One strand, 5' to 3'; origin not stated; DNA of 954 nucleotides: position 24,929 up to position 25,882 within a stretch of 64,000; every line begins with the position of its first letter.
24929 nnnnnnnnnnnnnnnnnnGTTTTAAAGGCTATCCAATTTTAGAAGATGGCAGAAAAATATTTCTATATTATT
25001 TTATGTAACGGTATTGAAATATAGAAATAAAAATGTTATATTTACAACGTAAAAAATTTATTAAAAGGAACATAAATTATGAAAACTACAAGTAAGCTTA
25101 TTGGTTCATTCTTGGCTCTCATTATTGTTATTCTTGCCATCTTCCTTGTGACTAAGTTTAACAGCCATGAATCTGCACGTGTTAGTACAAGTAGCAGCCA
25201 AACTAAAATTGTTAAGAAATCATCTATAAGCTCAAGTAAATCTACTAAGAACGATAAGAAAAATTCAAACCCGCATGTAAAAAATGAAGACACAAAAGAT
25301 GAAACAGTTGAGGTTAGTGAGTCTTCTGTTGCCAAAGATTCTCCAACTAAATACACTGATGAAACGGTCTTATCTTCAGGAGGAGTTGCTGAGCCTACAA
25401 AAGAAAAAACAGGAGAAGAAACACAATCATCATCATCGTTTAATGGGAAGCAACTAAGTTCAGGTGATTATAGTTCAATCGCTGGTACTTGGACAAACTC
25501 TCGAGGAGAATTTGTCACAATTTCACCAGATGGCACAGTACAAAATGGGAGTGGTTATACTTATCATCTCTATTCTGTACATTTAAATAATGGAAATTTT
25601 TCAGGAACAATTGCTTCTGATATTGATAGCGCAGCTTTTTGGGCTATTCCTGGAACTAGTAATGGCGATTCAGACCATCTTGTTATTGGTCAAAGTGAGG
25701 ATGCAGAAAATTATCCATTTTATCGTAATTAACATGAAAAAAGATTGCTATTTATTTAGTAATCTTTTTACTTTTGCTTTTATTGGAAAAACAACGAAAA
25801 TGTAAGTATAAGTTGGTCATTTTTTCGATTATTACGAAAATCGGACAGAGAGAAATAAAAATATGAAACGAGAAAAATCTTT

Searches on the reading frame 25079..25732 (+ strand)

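Call 47: search_protein_families(library=pfam, proteins=[window:25079-25732:+], max_evalue=0.01)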
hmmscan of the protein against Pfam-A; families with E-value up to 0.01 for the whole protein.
window:25079-25732:+ (217 aa): 2 families
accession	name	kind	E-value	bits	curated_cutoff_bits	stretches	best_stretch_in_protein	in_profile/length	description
PF19804.4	DUF6287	-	1.3e-12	47.2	26.3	1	119-152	1-34/34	Domain of unknown function (DUF6287)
PF20193.3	DUF6556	-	0.0026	18.4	28.1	1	6-82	33-108/113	Family of unknown function (DUF6556)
